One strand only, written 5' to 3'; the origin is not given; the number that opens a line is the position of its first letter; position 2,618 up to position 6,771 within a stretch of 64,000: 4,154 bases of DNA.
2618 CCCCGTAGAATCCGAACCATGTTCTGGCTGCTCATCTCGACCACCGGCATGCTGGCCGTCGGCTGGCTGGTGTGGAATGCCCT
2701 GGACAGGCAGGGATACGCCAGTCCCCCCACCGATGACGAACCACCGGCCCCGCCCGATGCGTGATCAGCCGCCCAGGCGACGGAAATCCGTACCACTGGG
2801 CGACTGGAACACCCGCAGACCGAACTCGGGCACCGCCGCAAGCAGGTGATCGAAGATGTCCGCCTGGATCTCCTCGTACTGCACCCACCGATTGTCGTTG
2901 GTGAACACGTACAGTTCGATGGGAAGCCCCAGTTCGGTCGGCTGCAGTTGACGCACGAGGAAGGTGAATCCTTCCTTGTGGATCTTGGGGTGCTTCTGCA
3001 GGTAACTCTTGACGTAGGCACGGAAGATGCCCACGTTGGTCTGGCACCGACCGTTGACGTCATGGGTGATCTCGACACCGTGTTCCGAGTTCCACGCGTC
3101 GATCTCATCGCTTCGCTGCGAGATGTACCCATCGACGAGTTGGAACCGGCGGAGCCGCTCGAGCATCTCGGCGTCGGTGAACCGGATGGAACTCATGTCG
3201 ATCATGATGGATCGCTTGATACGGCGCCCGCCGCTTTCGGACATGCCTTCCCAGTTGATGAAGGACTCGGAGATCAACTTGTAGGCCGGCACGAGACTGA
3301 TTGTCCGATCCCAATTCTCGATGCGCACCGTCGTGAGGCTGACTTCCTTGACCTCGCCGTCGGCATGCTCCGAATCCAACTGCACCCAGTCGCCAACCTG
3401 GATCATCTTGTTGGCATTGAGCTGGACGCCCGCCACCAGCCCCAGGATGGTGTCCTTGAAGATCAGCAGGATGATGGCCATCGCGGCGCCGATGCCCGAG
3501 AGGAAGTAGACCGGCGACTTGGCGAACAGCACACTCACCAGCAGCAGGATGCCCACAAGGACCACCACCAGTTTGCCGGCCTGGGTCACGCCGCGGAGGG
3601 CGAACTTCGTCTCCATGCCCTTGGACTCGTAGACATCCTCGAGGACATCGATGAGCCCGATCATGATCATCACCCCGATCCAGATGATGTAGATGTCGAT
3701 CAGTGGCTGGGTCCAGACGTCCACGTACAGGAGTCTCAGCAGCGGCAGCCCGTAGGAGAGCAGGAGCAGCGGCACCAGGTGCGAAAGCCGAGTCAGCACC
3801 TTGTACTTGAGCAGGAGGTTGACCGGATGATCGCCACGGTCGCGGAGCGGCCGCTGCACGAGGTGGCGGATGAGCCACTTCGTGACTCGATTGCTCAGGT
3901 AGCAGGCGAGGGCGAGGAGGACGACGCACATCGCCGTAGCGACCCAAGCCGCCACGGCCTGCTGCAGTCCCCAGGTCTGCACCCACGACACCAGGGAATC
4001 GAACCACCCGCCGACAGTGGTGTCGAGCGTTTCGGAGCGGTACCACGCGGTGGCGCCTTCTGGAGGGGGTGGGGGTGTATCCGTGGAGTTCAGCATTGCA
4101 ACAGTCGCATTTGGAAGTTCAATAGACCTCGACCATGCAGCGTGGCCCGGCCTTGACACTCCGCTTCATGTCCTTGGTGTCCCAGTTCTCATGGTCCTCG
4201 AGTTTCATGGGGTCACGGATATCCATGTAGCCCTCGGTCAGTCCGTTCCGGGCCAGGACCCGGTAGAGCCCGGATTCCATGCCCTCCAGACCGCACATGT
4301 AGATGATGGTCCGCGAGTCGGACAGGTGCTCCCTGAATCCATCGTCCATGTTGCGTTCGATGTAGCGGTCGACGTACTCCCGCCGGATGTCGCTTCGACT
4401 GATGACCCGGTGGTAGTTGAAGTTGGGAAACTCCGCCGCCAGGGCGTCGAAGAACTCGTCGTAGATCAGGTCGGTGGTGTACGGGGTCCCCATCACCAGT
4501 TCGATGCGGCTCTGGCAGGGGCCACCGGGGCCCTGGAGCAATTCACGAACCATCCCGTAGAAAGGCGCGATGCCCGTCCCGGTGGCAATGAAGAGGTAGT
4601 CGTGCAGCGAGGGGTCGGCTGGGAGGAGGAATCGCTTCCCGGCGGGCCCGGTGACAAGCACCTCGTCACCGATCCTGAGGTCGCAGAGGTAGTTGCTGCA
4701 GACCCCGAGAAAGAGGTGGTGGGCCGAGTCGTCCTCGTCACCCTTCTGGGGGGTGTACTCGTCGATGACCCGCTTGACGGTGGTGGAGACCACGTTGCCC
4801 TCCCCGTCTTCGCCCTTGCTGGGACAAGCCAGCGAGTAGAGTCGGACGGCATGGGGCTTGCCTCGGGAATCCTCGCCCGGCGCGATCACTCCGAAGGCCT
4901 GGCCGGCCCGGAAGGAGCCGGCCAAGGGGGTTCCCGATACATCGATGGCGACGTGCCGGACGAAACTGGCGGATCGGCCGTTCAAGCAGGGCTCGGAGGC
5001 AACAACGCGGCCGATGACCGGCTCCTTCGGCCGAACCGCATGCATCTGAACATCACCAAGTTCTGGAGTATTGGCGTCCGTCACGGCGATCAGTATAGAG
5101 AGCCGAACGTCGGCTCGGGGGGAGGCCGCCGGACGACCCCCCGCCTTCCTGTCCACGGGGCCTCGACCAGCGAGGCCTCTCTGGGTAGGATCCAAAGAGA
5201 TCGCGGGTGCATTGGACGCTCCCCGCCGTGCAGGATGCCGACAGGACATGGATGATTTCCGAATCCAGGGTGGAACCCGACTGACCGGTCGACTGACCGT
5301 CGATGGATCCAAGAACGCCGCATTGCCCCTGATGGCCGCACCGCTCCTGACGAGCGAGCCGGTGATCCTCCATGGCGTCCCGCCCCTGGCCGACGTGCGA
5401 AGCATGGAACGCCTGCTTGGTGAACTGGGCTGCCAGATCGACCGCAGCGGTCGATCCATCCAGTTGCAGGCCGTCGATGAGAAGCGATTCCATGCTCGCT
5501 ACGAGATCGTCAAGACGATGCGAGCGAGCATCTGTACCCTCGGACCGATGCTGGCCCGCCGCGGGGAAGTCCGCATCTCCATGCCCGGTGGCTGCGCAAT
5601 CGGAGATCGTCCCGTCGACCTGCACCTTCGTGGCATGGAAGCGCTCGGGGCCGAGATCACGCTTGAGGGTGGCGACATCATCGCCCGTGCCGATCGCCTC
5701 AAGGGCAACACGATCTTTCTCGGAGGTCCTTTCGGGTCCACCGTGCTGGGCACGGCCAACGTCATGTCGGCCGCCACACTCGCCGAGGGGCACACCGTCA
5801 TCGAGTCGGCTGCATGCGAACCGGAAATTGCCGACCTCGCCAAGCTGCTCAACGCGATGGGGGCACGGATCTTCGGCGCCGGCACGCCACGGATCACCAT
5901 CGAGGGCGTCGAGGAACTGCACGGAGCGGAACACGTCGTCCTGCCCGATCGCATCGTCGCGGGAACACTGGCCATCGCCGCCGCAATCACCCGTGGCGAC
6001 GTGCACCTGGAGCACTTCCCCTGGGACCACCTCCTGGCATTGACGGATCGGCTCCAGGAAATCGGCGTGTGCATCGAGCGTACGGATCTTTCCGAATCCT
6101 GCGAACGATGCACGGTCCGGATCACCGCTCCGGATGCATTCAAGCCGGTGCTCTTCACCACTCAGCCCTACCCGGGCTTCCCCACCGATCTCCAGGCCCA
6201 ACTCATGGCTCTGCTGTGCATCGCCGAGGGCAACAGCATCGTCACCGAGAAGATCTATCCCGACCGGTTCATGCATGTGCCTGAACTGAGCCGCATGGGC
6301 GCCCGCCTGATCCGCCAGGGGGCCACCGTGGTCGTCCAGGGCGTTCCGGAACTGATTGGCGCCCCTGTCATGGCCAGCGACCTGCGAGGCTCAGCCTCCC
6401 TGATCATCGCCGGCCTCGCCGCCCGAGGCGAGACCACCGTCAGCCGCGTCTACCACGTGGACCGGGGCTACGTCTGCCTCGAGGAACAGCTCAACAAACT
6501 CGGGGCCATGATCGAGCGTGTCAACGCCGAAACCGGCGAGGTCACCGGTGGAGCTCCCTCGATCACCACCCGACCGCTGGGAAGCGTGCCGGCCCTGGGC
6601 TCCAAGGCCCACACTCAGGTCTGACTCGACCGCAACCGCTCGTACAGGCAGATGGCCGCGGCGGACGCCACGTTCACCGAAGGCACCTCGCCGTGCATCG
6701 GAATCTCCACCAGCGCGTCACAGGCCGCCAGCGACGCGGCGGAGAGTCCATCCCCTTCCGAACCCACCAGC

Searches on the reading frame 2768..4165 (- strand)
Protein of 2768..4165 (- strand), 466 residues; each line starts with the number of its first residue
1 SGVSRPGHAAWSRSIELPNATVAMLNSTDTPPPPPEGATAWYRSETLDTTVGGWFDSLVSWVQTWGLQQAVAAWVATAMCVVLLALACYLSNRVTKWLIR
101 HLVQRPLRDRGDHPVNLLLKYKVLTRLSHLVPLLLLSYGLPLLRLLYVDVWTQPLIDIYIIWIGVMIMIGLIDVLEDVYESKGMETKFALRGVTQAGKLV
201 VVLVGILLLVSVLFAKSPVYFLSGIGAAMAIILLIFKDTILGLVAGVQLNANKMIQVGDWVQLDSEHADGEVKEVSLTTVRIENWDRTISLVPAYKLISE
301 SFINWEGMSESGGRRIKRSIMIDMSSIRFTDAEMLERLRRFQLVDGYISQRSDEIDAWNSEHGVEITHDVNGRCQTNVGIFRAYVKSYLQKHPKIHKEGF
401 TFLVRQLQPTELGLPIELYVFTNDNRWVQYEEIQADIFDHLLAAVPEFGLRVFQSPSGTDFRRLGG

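Call 66: search_protein_families(library=pfam, proteins=[window:2768-4165:-], max_evalue=0.01)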
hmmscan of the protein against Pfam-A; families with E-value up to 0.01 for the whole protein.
window:2768-4165:- (466 aa): 1 family
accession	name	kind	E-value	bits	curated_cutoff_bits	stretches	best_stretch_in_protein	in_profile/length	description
PF00924.24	MS_channel_2nd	-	2.9e-15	56.6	20.2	1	238-306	1-67/68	Mechanosensitive ion channel, beta-domain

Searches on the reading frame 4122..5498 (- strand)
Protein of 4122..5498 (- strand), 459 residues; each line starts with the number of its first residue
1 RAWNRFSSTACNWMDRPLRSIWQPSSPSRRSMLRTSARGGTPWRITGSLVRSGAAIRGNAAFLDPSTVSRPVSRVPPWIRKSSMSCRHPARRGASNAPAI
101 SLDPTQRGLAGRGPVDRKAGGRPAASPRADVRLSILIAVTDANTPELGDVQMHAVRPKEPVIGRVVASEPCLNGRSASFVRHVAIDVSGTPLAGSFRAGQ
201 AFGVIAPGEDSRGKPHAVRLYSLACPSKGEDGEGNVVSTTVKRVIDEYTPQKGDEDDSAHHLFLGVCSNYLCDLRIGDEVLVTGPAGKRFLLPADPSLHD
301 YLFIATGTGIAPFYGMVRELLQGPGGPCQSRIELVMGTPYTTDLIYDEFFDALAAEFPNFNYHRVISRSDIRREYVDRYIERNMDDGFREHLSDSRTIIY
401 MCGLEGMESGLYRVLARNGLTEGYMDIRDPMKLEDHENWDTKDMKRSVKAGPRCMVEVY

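Call 66: search_protein_families(library=pfam, proteins=[window:4122-5498:-], max_evalue=0.01)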
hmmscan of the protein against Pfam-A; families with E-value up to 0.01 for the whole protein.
window:4122-5498:- (459 aa): 1 family
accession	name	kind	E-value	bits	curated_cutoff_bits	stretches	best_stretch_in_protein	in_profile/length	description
PF00175.26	NAD_binding_1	-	2.3e-17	64.1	22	1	303-409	1-105/109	Oxidoreductase NAD-binding domain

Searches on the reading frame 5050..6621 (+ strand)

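Call 66: search_protein_families(library=pfam, proteins=[window:5050-6621:+], max_evalue=0.01)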
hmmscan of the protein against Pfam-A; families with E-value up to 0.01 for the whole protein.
window:5050-6621:+ (524 aa): 1 family
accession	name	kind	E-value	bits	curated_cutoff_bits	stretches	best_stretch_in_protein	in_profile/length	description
PF00275.25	EPSP_synthase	-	2e-91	307.3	22.8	1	72-481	1-417/417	EPSP synthase (3-phosphoshikimate 1-carboxyvinyltransferase)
